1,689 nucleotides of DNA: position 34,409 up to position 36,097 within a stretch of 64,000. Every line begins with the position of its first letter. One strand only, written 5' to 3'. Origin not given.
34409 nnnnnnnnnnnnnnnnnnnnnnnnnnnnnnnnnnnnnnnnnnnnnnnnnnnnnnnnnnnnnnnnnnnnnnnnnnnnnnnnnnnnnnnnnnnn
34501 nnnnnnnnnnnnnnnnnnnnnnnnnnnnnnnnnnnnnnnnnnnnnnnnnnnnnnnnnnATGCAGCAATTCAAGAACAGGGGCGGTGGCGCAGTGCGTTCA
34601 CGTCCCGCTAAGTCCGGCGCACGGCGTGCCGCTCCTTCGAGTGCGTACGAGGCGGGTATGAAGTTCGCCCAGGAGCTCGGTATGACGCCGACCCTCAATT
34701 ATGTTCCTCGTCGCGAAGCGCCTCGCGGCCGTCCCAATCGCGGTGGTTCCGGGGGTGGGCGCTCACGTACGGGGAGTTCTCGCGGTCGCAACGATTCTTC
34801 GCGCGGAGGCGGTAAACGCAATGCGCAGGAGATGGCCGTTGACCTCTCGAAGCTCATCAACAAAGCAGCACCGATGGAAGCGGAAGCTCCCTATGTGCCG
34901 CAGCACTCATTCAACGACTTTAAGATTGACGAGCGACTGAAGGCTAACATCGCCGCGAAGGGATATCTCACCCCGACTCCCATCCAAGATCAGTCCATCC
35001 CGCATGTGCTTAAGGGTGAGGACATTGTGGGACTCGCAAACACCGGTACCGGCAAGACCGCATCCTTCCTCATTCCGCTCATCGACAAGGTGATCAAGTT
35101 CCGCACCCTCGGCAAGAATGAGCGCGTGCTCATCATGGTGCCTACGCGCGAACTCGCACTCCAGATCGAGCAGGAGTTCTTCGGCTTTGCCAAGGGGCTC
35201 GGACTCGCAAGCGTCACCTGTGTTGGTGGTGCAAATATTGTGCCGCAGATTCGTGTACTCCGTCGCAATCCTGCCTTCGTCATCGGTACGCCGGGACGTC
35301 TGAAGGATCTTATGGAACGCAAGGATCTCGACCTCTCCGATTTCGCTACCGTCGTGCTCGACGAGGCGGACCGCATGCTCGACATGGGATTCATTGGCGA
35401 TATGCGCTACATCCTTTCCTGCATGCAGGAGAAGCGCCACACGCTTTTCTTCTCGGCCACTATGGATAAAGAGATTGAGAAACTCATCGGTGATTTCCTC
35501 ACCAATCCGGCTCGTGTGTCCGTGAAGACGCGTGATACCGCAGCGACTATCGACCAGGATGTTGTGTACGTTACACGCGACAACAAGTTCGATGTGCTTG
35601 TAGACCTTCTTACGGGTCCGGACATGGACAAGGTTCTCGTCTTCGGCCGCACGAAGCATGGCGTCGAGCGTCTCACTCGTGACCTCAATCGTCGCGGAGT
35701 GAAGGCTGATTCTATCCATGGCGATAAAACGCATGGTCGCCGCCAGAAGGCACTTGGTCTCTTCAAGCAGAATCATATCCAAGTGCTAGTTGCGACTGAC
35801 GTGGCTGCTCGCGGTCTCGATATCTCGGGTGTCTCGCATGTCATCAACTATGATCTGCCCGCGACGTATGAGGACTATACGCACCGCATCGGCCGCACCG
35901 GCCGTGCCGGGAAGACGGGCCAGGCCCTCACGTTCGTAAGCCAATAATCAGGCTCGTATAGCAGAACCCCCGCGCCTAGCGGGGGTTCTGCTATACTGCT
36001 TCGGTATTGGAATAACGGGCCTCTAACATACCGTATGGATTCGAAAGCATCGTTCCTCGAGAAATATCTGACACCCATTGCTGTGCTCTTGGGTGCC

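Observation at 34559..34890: Arg/Gly-rich N-terminal extensions on both the DEAD-box helicase and RNase J (55380-55637)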

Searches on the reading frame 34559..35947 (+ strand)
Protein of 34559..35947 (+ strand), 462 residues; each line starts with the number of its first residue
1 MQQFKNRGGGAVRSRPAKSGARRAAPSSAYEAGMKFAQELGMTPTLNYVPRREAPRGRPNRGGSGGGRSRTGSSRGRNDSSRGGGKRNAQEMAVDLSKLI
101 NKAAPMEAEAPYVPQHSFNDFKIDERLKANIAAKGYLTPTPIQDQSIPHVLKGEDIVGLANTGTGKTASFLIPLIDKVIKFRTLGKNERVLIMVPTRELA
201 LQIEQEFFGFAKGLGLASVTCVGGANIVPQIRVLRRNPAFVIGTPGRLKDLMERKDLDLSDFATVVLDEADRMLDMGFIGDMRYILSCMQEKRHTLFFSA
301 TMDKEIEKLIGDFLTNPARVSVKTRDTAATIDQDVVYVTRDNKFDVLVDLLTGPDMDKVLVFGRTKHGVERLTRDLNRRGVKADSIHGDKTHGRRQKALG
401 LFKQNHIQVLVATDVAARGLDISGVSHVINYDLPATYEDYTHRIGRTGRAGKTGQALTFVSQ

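Call 6: search_protein_families(library=pfam, proteins=[window:34559-35947:+], max_evalue=0.01)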
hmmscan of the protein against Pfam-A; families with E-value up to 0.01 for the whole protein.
window:34559-35947:+ (462 aa): 4 families
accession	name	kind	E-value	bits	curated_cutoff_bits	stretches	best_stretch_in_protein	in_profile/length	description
PF00270.35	DEAD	-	1.7e-45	155.2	26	1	140-308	1-166/167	DEAD/DEAH box helicase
PF00271.37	Helicase_C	-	1.8e-31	109.1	23.5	1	343-451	2-110/110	Helicase conserved C-terminal domain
PF04851.21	ResIII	-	1.3e-07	32.1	22.5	1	160-303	30-163/164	Type III restriction enzyme, res subunit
PF21090.3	P-loop_SecA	-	0.0033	17.5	27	0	332-423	7-98/205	SecA P-loop domain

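Call 7: search_protein_families(library=ncbifam, proteins=[window:34559-35947:+], max_evalue=0.001)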
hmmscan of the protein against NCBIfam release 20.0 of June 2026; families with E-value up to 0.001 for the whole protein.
window:34559-35947:+ (462 aa): 33 families (the best 25 are shown)
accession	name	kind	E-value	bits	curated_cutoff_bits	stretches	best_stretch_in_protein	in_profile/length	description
NF053631.1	RNA_helic_CshA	equivalog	1.3e-123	413.1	646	1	118-461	1-342/434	degradosome RNA helicase CshA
NF007882.0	PRK10590.1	equivalog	9e-106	354.5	743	1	117-460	2-349/456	ATP-dependent RNA helicase RhlE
NF053710.1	RNA_heli_RhlE2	exception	3.3e-105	352.8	925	1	117-461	2-354/635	RNA helicase RhlE2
NF053711.1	RNA_heli_RhlE1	exception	1.9e-104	349.8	750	1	118-461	3-349/434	RNA helicase RhlE1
NF053636.1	DDHlcsCsdAPsy1082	equivalog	5.4e-101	338.6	890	1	117-461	4-348/512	DEAD/DEAH box helicase CsdA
NF008744.0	PRK11776.1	equivalog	1.3e-98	330.6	524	1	115-461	3-347/460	ATP-dependent RNA helicase DbpA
NF008394.0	PRK11192.1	equivalog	1.2e-95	320.9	507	1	116-460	3-351/441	ATP-dependent RNA helicase SrmB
NF002340.1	PRK01297.1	equivalog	2.5e-88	296.4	564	1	117-461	2-354/372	ATP-dependent RNA helicase RhlB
NF003419.0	PRK04837.1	equivalog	4.5e-86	289.2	588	1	112-460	5-360/424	ATP-dependent RNA helicase RhlB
NF008642.0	PRK11634.1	equivalog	9.8e-85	285.2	989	1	116-461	6-350/628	DEAD/DEAH family ATP-dependent RNA helicase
NF003390.0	PRK04537.1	equivalog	4.7e-77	260.4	732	1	117-460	10-361/572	ATP-dependent RNA helicase RhlB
TIGR01389.1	recQ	equivalog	7.6e-19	67.6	640.2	1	291-460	161-328/591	DNA helicase RecQ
NF010337.0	PRK13766.1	equivalog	2.7e-18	65.5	610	2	346-457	356-474/781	Hef nuclease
TIGR00614.1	recQ_fam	subfamily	8.8e-15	54.4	219.8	1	140-459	13-329/470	RecQ family ATP-dependent DNA helicase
NF008279.0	PRK11057.1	equivalog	1.4e-12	46.9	1015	1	357-459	237-339/608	ATP-dependent DNA helicase RecQ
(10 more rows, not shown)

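Call 9: find_homologous_proteins(query=window:34559-35947:+, max_evalue=1e-20)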
Query window:34559-35947:+ (462 aa): 8000 proteins with E <= 1e-20 among 8000 candidates; the best 120 are listed.
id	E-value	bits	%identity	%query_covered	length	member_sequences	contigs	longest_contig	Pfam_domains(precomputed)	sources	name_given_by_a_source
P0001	0.0e+0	1029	100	100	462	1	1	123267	PF00270.36,PF00271.38,PF04851.22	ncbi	ncbi:MAG: DEAD/DEAH box helicase [Bacillota bacterium]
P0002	9.2e-238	808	80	100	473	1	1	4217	PF00270.36,PF00271.38,PF04851.22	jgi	jgi:ATP-dependent RNA helicase RhlE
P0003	7.5e-237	805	79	100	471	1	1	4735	PF00270.36,PF00271.38,PF04851.22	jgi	jgi:ATP-dependent RNA helicase RhlE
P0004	1.8e-230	784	74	100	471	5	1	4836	PF00270.36,PF00271.38,PF04851.22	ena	-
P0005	1.7e-229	780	77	100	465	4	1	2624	PF00270.36,PF00271.38,PF04851.22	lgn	-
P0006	5.6e-227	772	78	97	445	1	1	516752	PF00270.36,PF00271.38,PF04851.22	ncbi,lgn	-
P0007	7.7e-225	765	75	100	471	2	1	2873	PF00270.36,PF00271.38,PF04851.22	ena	-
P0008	2.6e-224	763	78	95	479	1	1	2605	PF00270.36,PF00271.38,PF04851.22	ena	-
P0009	1.5e-223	761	80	91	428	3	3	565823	PF00270.36,PF00271.38,PF04851.22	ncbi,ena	-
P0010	4.9e-223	759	75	100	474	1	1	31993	PF00270.36,PF00271.38,PF04851.22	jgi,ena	-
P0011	2.2e-212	724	71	100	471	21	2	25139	PF00270.36,PF00271.38,PF04851.22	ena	-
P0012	8.1e-211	719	72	100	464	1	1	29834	PF00270.36,PF00271.38,PF04851.22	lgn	-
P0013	1.3e-208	712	86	80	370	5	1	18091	PF00270.36,PF00271.38,PF04851.22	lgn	-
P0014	1.9e-207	708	85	80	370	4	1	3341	PF00270.36,PF00271.38,PF04851.22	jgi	jgi:superfamily II DNA/RNA helicase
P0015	4.7e-207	706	73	94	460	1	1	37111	PF00270.36,PF00271.38,PF04851.22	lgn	-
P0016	1.3e-206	705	85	80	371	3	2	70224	PF00270.36,PF00271.38,PF04851.22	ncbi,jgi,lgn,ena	jgi:superfamily II DNA/RNA helicase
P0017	6.0e-206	703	73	94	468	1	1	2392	PF00270.36,PF00271.38,PF04851.22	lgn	-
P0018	1.3e-201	689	70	94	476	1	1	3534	PF00270.36,PF00271.38,PF04851.22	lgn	-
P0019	5.9e-201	686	70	100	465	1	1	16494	PF00270.36,PF00271.38,PF04851.22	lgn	-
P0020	1.5e-200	685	70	97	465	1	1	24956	PF00270.36,PF00271.38,PF04851.22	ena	-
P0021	1.8e-200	685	77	81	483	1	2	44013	PF00270.36,PF00271.38,PF04851.22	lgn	-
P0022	2.6e-200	684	84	81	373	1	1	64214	PF00270.36,PF00271.38,PF04851.22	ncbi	-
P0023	7.8e-200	683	80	81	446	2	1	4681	PF00270.36,PF00271.38,PF04851.22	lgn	-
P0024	1.5e-199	682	69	94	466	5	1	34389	PF00270.36,PF00271.38,PF04851.22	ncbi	-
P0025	2.0e-198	678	78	81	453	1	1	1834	PF00270.36,PF00271.38,PF04851.22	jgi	jgi:ATP-dependent RNA helicase RhlE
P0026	2.6e-198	678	83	80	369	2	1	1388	PF00270.36,PF00271.38,PF04851.22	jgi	jgi:superfamily II DNA/RNA helicase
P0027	3.6e-198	677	71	98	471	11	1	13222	PF00270.36,PF00271.38,PF04851.22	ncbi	-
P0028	3.8e-198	677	70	94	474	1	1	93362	PF00270.36,PF00271.38,PF04851.22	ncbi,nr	ncbi:MAG TPA: DEAD/DEAH box helicase [Candidatus Paceibacterota bacterium]|nr:DEAD/DEAH box helicase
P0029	4.3e-198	677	79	80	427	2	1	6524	PF00270.36,PF00271.38,PF04851.22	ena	-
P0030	5.8e-198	676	70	98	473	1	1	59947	PF00270.36,PF00271.38,PF04851.22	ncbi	-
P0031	6.4e-198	676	73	87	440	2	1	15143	PF00270.36,PF00271.38,PF04851.22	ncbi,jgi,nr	ncbi:MAG TPA: DEAD/DEAH box helicase [Candidatus Paceibacterota bacterium]|nr:DEAD/DEAH box helicase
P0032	1.2e-197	675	78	82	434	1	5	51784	PF00270.36,PF00271.38,PF04851.22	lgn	-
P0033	1.5e-197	675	69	98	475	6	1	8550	PF00270.36,PF00271.38,PF04851.22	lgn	-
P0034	1.9e-197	675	71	96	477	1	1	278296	PF00270.36,PF00271.38,PF04851.22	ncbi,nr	ncbi:MAG: putative box helicase domain protein [Parcubacteria group bacterium]|nr:putative box helic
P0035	2.1e-197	675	74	88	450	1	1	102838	PF00270.36,PF00271.38,PF04851.22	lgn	-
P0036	3.6e-197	674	71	97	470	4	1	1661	PF00270.36,PF00271.38,PF04851.22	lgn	-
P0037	6.7e-197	673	69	96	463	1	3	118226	PF00270.36,PF00271.38,PF04851.22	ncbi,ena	ncbi:MAG: DEAD/DEAH box helicase [Patescibacteria group bacterium]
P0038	2.0e-196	671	69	99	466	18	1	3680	PF00270.36,PF00271.38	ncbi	ncbi:MAG TPA: DEAD/DEAH box helicase [Candidatus Paceibacterota bacterium]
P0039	4.1e-196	670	69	98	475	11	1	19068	PF00270.36,PF00271.38,PF04851.22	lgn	-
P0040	4.1e-196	670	75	89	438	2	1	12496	PF00270.36,PF00271.38,PF04851.22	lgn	-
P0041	6.8e-196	670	68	95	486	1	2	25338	PF00270.36,PF00271.38,PF04851.22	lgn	-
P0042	1.4e-195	669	72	89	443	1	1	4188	PF00270.36,PF00271.38,PF04851.22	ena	-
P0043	1.7e-195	668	68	98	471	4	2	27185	PF00270.36,PF00271.38,PF04851.22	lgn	-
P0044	1.8e-195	668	78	84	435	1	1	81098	PF00270.36,PF00271.38,PF04851.22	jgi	jgi:superfamily II DNA/RNA helicase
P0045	5.0e-195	667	79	80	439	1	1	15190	PF00270.36,PF00271.38,PF04851.22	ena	-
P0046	2.0e-194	665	74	87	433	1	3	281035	PF00270.36,PF00271.38,PF04851.22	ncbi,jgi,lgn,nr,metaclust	ncbi:MAG: ATP-dependent RNA helicase DeaD [Parcubacteria bacterium C7867-001]|nr:MAG: ATP-dependent 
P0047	2.3e-194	665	75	88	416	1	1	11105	PF00270.36,PF00271.38,PF04851.22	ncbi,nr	ncbi:MAG TPA: DEAD/DEAH box helicase [Candidatus Paceibacterota bacterium]|nr:DEAD/DEAH box helicase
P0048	2.8e-194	664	72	88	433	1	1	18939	PF00270.36,PF00271.38,PF04851.22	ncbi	-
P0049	3.5e-194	664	78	81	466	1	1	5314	PF00270.36,PF00271.38,PF04851.22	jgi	jgi:ATP-dependent RNA helicase RhlE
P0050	3.6e-194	664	78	81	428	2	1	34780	PF00270.36,PF00271.38,PF04851.22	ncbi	ncbi:MAG: DEAD/DEAH box helicase [Patescibacteria group bacterium]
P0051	5.5e-194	663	78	83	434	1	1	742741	PF00270.36,PF00271.38,PF04851.22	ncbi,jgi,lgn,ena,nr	ncbi:MAG TPA: DEAD/DEAH box helicase [Candidatus Paceibacterota bacterium]|nr:DEAD/DEAH box helicase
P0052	8.2e-194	663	71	94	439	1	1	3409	PF00270.36,PF00271.38,PF04851.22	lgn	-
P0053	9.1e-194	663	70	95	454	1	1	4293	PF00270.36,PF00271.38,PF04851.22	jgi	jgi:ATP-dependent RNA helicase RhlE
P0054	1.1e-193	662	72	94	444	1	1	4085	PF00270.36,PF00271.38,PF04851.22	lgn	-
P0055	2.0e-193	662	67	100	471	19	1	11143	PF00270.36,PF00271.38,PF04851.22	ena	-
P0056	4.3e-193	660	77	81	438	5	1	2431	PF00270.36,PF00271.38,PF04851.22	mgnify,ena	mgnify:CR=1 FL=1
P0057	5.4e-193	660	72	93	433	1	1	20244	PF00270.36,PF00271.38,PF04851.22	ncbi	-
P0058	5.6e-193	660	70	89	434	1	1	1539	PF00270.36,PF00271.38,PF04851.22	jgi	-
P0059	8.1e-193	659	77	81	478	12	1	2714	PF00270.36,PF00271.38,PF04851.22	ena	-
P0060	9.1e-193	659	81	80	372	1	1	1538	PF00270.36,PF00271.38,PF04851.22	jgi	jgi:superfamily II DNA/RNA helicase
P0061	1.1e-192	659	77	80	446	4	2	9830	PF00270.36,PF00271.38,PF04851.22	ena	-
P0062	2.0e-192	658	73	88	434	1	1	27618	PF00270.36,PF00271.38,PF04851.22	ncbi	-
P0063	2.4e-192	658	74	85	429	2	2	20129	PF00270.36,PF00271.38,PF04851.22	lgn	-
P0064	3.6e-192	657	72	93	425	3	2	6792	PF00270.36,PF00271.38,PF04851.22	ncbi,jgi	-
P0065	3.7e-192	657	74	87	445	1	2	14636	PF00270.36,PF00271.38,PF04851.22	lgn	-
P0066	4.1e-192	657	73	86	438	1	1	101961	PF00270.36,PF00271.38,PF04851.22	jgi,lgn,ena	-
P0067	5.5e-192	657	76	84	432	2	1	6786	PF00270.36,PF00271.38,PF04851.22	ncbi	-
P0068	7.2e-192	656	67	99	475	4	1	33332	PF00270.36,PF00271.38,PF04851.22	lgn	-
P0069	7.4e-192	656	77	81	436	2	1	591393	PF00270.36,PF00271.38,PF04851.22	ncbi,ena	-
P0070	8.5e-192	656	75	83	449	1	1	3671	PF00270.36,PF00271.38,PF04851.22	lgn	-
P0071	1.8e-191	655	70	95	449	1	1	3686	PF00270.36,PF00271.38,PF04851.22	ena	-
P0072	2.0e-191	655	73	87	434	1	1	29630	PF00270.36,PF00271.38,PF04851.22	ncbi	-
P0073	2.6e-191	655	69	88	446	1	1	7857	PF00270.36,PF00271.38,PF04851.22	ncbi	-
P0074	5.8e-191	653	76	81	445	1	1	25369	PF00270.36,PF00271.38,PF04851.22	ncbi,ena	-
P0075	6.7e-191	653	76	84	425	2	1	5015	PF00270.36,PF00271.38,PF04851.22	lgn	-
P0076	1.2e-190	652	78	80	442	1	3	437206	PF00270.36,PF00271.38,PF04851.22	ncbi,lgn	-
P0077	1.5e-190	652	72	88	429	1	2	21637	PF00270.36,PF00271.38,PF04851.22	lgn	-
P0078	2.3e-190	651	66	97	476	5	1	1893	PF00270.36,PF00271.38,PF04851.22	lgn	-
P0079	2.7e-190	651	75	86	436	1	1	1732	PF00270.36,PF00271.38,PF04851.22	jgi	jgi:ATP-dependent RNA helicase RhlE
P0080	2.7e-190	651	73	89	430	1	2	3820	PF00270.36,PF00271.38,PF04851.22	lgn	-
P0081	3.2e-190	651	79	80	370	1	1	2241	PF00270.36,PF00271.38,PF04851.22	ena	-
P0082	4.9e-190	650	70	92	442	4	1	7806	PF00270.36,PF00271.38,PF04851.22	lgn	-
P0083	6.2e-190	650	73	88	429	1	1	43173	PF00270.36,PF00271.38,PF04851.22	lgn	-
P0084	6.4e-190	650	77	81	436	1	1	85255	PF00270.36,PF00271.38,PF04851.22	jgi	jgi:ATP-dependent RNA helicase RhlE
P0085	6.6e-190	650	70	89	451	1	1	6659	PF00270.36,PF00271.38,PF04851.22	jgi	jgi:ATP-dependent RNA helicase RhlE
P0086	7.8e-190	650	74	87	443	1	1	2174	PF00270.36,PF00271.38,PF04851.22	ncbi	-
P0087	8.6e-190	650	73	89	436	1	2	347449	PF00270.36,PF00271.38,PF04851.22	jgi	jgi:superfamily II DNA/RNA helicase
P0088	1.3e-189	649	74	85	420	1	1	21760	PF00270.36,PF00271.38,PF04851.22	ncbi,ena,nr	ncbi:MAG TPA: DEAD/DEAH box helicase [Candidatus Paceibacterota bacterium]|nr:DEAD/DEAH box helicase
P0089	1.5e-189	649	74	88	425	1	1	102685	PF00270.36,PF00271.38,PF04851.22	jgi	jgi:ATP-dependent RNA helicase RhlE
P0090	2.3e-189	648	74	87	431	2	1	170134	PF00270.36,PF00271.38,PF04851.22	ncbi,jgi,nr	ncbi:MAG: ATP-dependent RNA helicase DeaD [Parcubacteria bacterium C7867-007]|nr:MAG: ATP-dependent 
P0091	2.3e-189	648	67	90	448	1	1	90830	PF00270.36,PF00271.38,PF04851.22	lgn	-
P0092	3.2e-189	648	78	80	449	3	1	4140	PF00270.36,PF00271.38,PF04851.22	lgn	-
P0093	3.9e-189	647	74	85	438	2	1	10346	PF00270.36,PF00271.38,PF04851.22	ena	-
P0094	7.6e-189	646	72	85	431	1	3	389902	PF00270.36,PF00271.38,PF04851.22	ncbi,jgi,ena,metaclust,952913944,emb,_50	jgi:superfamily II DNA/RNA helicase|metaclust:\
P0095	1.1e-188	646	78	80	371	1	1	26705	PF00270.36,PF00271.38,PF04851.22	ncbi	-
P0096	1.6e-188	645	76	81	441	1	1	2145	PF00270.36,PF00271.38,PF04851.22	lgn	-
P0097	2.2e-188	645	76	81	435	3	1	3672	PF00270.36,PF00271.38,PF04851.22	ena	-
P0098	2.5e-188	645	76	81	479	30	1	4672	PF00270.36,PF00271.38,PF04851.22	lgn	-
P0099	2.6e-188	645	75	81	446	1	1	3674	PF00270.36,PF00271.38,PF04851.22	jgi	jgi:ATP-dependent RNA helicase RhlE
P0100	2.9e-188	644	75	87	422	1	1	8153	PF00270.36,PF00271.38,PF04851.22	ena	-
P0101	3.6e-188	644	72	90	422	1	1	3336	PF00270.36,PF00271.38,PF04851.22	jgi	jgi:ATP-dependent RNA helicase RhlE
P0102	5.6e-188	644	76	82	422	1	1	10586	PF00270.36,PF00271.38,PF04851.22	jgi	jgi:superfamily II DNA/RNA helicase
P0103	6.1e-188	643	71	89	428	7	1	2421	PF00270.36,PF00271.38,PF04851.22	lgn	-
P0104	6.6e-188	643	74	87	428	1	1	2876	PF00270.36,PF00271.38,PF04851.22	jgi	jgi:ATP-dependent RNA helicase RhlE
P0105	7.0e-188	643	76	81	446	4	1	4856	PF00270.36,PF00271.38,PF04851.22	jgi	jgi:ATP-dependent RNA helicase RhlE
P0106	9.9e-188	643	76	83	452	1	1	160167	PF00270.36,PF00271.38,PF04851.22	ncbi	-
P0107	1.0e-187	643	77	80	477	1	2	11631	PF00270.36,PF00271.38,PF04851.22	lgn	-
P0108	1.1e-187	643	73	84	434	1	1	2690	PF00270.36,PF00271.38,PF04851.22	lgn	-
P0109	1.2e-187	642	76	80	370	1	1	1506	PF00270.36,PF00271.38,PF04851.22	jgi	jgi:superfamily II DNA/RNA helicase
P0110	1.2e-187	642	73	88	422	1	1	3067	PF00270.36,PF00271.38,PF04851.22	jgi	jgi:superfamily II DNA/RNA helicase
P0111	1.4e-187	642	71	89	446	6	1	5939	PF00270.36,PF00271.38,PF04851.22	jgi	jgi:ATP-dependent RNA helicase RhlE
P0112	1.5e-187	642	76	81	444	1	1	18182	PF00270.36,PF00271.38,PF04851.22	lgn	-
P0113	2.0e-187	642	77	80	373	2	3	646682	PF00270.36,PF00271.38,PF04851.22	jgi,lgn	-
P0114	2.0e-187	642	74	82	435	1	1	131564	PF00270.36,PF00271.38,PF04851.22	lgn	-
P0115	2.5e-187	641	76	81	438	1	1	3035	PF00270.36,PF00271.38,PF04851.22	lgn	-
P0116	3.3e-187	641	80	80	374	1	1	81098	PF00270.36,PF00271.38,PF04851.22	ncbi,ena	-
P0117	3.5e-187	641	74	82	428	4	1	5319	PF00270.36,PF00271.38,PF04851.22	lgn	-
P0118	4.5e-187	641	79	80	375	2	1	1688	PF00270.36,PF00271.38,PF04851.22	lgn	-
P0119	4.7e-187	641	70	90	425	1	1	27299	PF00270.36,PF00271.38,PF04851.22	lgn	-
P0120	5.0e-187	640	68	94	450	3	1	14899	PF00270.36,PF00271.38,PF04851.22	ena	-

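Call 17: find_encoding_contigs(protein=P0016, flank=3000, max_places=3)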
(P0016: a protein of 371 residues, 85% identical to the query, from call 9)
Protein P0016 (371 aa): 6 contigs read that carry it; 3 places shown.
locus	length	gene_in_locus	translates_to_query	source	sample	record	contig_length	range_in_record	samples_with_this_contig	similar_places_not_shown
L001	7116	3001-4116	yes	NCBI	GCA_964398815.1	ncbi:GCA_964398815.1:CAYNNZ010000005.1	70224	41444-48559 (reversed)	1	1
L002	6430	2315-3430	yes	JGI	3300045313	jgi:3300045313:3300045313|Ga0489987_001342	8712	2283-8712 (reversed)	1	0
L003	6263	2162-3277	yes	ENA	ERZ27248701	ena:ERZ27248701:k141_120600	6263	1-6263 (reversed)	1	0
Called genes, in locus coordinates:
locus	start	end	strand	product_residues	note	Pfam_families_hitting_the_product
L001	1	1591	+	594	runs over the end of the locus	PF00009:GTP_EFTU, PF01926:MMR_HSR1, PF02421:FeoB_N (weak), PF22042:EF-G_D2 (weak), PF03144:GTP_EFTU_D2, PF00679:EFG_C, PF21018:BipA_C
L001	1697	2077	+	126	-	-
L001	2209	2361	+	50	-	PF18919:DUF5670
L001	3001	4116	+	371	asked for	PF04851:ResIII (weak), PF00270:DEAD, PF00271:Helicase_C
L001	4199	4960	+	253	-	PF01145:Band_7, PF13421:Band_7_1 (weak)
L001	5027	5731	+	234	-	PF13462:Thioredoxin_4, PF13098:Thioredoxin_2 (faint), PF01323:DSBA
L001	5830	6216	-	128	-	-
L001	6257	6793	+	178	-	-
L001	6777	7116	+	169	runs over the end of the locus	-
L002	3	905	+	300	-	?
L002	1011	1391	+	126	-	-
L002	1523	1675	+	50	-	PF18919:DUF5670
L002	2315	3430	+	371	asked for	PF04851:ResIII (weak), PF00270:DEAD, PF00271:Helicase_C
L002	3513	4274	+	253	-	PF01145:Band_7, PF13421:Band_7_1 (weak)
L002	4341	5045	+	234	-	PF13462:Thioredoxin_4, PF13098:Thioredoxin_2 (faint), PF01323:DSBA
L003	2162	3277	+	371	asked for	PF04851:ResIII (weak), PF00270:DEAD, PF00271:Helicase_C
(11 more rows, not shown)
